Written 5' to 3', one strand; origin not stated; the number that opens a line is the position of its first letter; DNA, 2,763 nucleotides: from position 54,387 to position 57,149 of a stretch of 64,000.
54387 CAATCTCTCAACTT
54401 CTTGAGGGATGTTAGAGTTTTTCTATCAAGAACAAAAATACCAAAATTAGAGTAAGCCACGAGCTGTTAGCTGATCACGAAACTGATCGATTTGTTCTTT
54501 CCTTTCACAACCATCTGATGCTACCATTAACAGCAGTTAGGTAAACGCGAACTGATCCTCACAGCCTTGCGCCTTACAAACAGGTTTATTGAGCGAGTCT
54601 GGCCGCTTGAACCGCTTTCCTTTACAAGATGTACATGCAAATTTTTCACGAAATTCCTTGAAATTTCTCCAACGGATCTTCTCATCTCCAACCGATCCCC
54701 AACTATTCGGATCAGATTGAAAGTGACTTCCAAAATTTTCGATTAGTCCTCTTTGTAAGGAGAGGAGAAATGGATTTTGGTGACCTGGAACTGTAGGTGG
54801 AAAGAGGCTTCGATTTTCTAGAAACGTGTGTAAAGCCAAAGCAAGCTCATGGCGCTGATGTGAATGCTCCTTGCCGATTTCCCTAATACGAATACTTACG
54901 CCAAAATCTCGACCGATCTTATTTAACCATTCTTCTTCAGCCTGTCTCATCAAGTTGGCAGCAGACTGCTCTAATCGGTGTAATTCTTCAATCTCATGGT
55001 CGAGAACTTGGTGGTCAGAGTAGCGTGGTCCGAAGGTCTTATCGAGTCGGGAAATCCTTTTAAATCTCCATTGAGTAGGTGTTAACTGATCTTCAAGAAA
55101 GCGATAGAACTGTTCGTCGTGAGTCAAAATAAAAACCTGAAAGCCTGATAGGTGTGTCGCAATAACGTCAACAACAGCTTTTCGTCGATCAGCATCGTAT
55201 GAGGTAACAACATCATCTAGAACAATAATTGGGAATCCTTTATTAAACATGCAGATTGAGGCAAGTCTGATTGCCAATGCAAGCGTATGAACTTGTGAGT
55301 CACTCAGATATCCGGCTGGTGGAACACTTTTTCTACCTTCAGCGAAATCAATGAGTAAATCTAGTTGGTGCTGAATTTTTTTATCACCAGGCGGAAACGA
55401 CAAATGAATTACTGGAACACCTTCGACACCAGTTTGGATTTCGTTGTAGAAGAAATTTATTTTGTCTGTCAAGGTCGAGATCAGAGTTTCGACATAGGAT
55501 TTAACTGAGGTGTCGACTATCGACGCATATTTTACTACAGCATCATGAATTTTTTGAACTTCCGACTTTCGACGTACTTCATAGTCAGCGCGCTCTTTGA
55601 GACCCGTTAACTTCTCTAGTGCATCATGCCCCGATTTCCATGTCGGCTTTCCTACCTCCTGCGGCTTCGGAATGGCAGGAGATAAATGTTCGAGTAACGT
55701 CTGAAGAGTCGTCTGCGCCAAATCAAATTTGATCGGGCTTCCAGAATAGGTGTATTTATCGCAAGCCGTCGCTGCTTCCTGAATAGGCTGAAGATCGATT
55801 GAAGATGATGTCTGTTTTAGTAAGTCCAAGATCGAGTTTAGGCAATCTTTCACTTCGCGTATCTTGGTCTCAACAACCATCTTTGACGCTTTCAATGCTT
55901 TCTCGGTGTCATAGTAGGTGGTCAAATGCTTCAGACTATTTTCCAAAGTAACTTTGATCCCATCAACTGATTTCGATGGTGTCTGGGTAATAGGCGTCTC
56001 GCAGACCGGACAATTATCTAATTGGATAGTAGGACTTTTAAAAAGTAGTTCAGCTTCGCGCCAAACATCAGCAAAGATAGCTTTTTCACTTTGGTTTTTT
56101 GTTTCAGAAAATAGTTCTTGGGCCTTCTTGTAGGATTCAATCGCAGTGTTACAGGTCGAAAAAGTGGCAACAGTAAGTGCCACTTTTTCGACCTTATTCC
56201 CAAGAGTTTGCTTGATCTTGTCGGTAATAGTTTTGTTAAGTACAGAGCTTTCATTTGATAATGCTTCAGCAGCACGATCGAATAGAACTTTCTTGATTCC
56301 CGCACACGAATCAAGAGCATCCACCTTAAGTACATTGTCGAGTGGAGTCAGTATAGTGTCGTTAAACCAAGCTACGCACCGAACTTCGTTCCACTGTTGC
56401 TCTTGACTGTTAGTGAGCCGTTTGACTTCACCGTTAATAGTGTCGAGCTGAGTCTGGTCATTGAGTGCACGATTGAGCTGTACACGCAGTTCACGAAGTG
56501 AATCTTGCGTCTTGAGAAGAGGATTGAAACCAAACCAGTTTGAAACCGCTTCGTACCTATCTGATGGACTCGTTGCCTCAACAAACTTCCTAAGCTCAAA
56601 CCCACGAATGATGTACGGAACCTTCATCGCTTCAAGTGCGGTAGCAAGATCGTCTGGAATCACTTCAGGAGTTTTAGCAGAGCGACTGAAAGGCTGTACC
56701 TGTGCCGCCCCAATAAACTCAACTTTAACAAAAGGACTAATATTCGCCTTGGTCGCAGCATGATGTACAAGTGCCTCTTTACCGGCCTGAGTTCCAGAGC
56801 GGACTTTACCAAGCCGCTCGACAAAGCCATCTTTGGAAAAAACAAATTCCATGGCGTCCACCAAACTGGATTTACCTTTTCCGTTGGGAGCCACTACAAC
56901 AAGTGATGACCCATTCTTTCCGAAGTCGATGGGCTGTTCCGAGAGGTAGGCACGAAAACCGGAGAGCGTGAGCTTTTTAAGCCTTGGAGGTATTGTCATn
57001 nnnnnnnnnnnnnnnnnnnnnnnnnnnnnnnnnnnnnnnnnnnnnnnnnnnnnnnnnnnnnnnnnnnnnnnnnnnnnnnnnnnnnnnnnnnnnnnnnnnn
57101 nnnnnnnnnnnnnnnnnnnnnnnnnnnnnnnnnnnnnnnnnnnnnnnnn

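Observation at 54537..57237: Orphan Rad50/SbcC-like zinc-hook ATPase with novel Cys-rich C-terminal domain, coupled to a small acidic protein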

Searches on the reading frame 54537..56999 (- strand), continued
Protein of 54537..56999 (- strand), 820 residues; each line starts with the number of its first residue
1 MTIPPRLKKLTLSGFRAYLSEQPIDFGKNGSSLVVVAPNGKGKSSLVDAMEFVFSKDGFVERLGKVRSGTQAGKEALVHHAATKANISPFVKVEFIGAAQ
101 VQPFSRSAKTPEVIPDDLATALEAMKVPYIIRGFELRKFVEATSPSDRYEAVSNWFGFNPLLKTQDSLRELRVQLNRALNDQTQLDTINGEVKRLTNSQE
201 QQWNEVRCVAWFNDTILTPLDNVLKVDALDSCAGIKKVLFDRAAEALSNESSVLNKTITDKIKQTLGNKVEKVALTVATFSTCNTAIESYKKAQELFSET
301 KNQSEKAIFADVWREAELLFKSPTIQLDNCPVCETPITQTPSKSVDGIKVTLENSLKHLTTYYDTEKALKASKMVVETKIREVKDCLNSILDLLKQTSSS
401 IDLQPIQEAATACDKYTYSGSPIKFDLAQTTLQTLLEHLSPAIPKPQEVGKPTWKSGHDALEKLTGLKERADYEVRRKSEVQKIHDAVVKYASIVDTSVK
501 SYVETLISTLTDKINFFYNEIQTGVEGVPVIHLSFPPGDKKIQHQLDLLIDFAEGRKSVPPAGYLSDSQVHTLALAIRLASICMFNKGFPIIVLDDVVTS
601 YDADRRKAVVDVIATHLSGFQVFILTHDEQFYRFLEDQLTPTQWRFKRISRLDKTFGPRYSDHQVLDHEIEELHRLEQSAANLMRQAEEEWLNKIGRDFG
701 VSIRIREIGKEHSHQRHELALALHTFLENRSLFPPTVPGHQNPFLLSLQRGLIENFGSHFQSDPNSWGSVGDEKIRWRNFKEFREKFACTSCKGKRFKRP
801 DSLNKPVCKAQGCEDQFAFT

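Call 63: search_protein_families(library=padloc, proteins=[L074:4575-7025:+, L044:8485-9243:+, L086:8429-11122:+, L058:4602-5540:+, L040:9315-10037:+, L049:11068-12426:+], max_evalue=0.001)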
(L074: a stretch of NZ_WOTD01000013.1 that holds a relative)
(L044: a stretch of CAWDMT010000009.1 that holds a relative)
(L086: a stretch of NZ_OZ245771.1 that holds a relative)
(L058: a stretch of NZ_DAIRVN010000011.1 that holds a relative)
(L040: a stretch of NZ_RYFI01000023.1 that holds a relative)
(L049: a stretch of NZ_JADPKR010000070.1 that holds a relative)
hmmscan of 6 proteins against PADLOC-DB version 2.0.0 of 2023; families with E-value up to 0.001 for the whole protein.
L074:4575-7025:+ (816 aa): 1 family
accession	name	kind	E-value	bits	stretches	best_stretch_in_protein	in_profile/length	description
PDLC05079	PDC-S73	-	3.5e-27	93.5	1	75-411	12-343/752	-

L044:8485-9243:+ (252 aa): 5 families
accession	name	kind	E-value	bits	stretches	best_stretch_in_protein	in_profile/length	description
PDLC00202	HamC2|HamC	-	1e-54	183.5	1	5-225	2-232/245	DUF3223 domain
PDLC00203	HamC2|HamC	-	1.3e-36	123.2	1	4-99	3-98/99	DUF3223 domain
PDLC00205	HamC2|HamC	-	1e-29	101.7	1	5-225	2-215/218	DUF3223 domain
PDLC00206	HamC2|HamC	-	4.2e-19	67.1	1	5-218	3-220/239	DUF3223 domain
PDLC00204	HamC2|HamC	-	2.6e-14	51.4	1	5-131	2-134/182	DUF3223 domain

L086:8429-11122:+ (897 aa): 1 family
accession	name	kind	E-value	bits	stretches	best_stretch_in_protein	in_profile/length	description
PDLC03485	REase_II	-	0.00065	16.2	1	454-531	54-122/611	Type II restriction enzyme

L058:4602-5540:+ (312 aa): 0 families

L040:9315-10037:+ (240 aa): 25 families
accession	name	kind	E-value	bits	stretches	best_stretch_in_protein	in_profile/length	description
PDLC02265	AbiEi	-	1.5e-83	277.4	1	41-236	3-198/198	AbiEi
PDLC02283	AbiEi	-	1.7e-82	274.1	1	39-235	4-200/201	AbiEi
PDLC02225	AbiEi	-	3.7e-64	214.1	1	41-238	6-197/198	AbiEi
PDLC02239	AbiEi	-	2.2e-39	133.2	1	60-236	17-194/195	AbiEi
PDLC02275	AbiEi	-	5.5e-33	112.5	1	52-236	10-184/184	AbiEi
PDLC02263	AbiEi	-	2.6e-30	104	1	53-234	62-243/244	AbiEi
PDLC02245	AbiEi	-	2.7e-27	93.7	1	50-236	8-194/194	AbiEi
PDLC02254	AbiEi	-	8.9e-24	82.2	1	44-234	7-194/197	AbiEi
PDLC02248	AbiEi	-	3.8e-23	80.2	1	51-232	14-194/198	AbiEi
PDLC02267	AbiEi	-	1.3e-19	68.7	1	68-229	39-192/252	AbiEi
PDLC02228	AbiEi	-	3e-19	67.2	1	30-209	18-187/216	AbiEi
PDLC02249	AbiEi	-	7.7e-13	46.6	1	52-222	16-176/184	AbiEi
PDLC02276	AbiEi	-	3.1e-10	38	1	76-186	43-157/270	AbiEi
PDLC02238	AbiEi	-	6.7e-10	37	1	69-199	17-141/180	AbiEi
PDLC02274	AbiEi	-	2.4e-07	28.6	1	71-202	39-177/217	AbiEi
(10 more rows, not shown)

L049:11068-12426:+ (452 aa): 2 families
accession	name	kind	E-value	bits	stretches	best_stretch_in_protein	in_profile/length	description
PDLC00736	Effector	-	5.4e-06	23.6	1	45-136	4-91/561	Endonuclease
PDLC05051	PDC-S60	-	0.0007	15.8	1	44-131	1-89/1027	-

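Call 73: search_dna_similar(query=window:54537-56999:-, collection=plasmids, mode=protein, max_evalue=0.001, max_rows=40)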
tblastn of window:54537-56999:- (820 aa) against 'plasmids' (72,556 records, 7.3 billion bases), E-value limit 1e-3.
Records with a match: 28; places in all: 28; records where one place covers at least 80% of the query: 11.
Best place of each record, by identity: <60% 28.
By first word of the organism name: Bradyrhizobium 6; Rhizobium 5; Phaeobacter 4; Mesorhizobium 2; Brucella 1; Roseibium 1; Sphingomonas 1; Aliiroseovarius 1; Liquorilactobacillus 1; Halorhabdus 1; and 5 more.
By predicted mobility (MOB-suite, as given by PLSDB): non-mobilizable 17; conjugative 9; mobilizable 2.
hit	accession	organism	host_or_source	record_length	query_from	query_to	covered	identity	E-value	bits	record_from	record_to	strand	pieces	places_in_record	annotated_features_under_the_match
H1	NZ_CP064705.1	Bradyrhizobium sp. 155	Acmispon strigosus,cell culture,root ...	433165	7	820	99%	38.8%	1e-165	540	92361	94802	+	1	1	AAA family ATPase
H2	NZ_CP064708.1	Bradyrhizobium sp. 131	Acmispon strigosus,cell culture,root ...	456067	7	820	99%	38.8%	2e-165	539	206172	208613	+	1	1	AAA family ATPase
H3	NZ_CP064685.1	Bradyrhizobium sp. CW1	Acmispon strigosus,cell culture,bulk ...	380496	7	820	99%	38.5%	2e-165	539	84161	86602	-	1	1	AAA family ATPase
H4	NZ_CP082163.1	Bradyrhizobium sp. 195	Acmispon strigosus,cell culture,root ...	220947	1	820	100%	37.8%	3e-165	539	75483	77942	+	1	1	AAA family ATPase | hypothetical protein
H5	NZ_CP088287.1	Bradyrhizobium septentrionale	Glycine max cv. AC Glengarry,Cell ...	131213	7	819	99%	37.5%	3e-161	527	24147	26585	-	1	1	AAA family ATPase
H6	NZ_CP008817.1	Brucella anthropi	-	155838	2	731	89%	23.2%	5e-22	110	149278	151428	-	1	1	hypothetical protein (x2)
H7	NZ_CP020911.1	Rhizobium etli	Phaseolus vulgaris,cell culture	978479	6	671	81%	24.3%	5e-15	88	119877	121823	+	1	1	AAA family ATPase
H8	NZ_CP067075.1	Rhizobium sp. AB2/73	Phyla canescens,cell culture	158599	6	691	84%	23.1%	3e-14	85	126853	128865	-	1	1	AAA family ATPase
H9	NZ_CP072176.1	Rhizobium sp. AB2/73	Phyla canescens,cell culture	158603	6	691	84%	23.1%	3e-14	85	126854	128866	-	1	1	AAA family ATPase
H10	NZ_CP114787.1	Roseibium sp. Sym1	Symbiodiniaceae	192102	6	672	81%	23.1%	3e-15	89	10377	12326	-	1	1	AAA family ATPase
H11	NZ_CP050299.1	Mesorhizobium huakuii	Oxytropis kamtschatica,cell ...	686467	6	691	84%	22.0%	4e-14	85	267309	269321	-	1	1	ATP-binding protein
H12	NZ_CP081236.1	Phaeobacter inhibens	-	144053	32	629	73%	22.8%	2e-8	66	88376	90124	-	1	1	AAA family ATPase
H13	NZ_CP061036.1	Sphingomonas aliaeris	whole organism,Pork steak,pork steak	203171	6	706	42%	28.8%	6e-5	106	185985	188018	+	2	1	AAA family ATPase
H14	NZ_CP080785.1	Aliiroseovarius crassostreae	-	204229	6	650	43%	28.0%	8e-12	135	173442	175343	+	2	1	AAA family ATPase | hypothetical protein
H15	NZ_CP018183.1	Liquorilactobacillus nagelii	cell culture,water kefir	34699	280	657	46%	23.9%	4e-7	62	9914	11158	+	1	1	AAA family ATPase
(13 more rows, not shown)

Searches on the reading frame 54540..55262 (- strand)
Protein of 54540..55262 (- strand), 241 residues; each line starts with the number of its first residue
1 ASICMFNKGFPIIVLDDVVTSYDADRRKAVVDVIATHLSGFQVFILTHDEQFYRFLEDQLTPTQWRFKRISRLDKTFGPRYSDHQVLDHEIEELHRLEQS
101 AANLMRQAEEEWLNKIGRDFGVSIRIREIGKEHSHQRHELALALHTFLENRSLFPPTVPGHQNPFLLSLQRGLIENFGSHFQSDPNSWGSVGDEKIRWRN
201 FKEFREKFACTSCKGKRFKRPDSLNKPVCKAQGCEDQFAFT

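Call 17: search_protein_families(library=pfam, proteins=[window:54540-55262:-], max_evalue=10)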
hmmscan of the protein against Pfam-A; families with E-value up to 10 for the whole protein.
window:54540-55262:- (241 aa): 3 families
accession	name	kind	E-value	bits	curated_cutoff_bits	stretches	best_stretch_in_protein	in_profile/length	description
PF13166.12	AAA_13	-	3.2e-05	23.3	36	1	11-62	528-583/713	AAA domain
PF02463.25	SMC_N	-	0.00019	21.4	40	1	8-56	157-205/220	RecF/RecN/SMC N terminal domain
PF06881.16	Elongin_A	-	0.022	15.7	29.8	1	90-123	20-53/105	RNA polymerase II transcription factor SIII (Elongin) subunit A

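Call 18: search_protein_families(library=padloc, proteins=[window:54540-55262:-], max_evalue=10)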
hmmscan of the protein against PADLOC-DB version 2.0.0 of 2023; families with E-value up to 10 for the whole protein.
window:54540-55262:- (241 aa): 8 families
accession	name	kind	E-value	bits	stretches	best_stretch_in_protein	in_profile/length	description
PDLC04891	PDC-S06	-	6.2e-06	22.9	1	13-78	649-716/858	-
PDLC03859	LmuB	-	2.5e-05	21.7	1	8-58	535-594/611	-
PDLC04895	PDC-S06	-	2.6e-05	20.9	1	12-61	591-642/784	-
PDLC04135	mad3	-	0.00026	18.7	1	11-58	285-332/374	mads_3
PDLC05023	PDC-S46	-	0.00076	16.2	1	12-64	442-496/719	-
PDLC04896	PDC-S06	-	0.0033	14.1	1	12-68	527-584/732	-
PDLC04889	PDC-S06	-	0.012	12.1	1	11-49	441-482/693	-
PDLC04894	PDC-S06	-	0.014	11.9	1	11-58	531-579/740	-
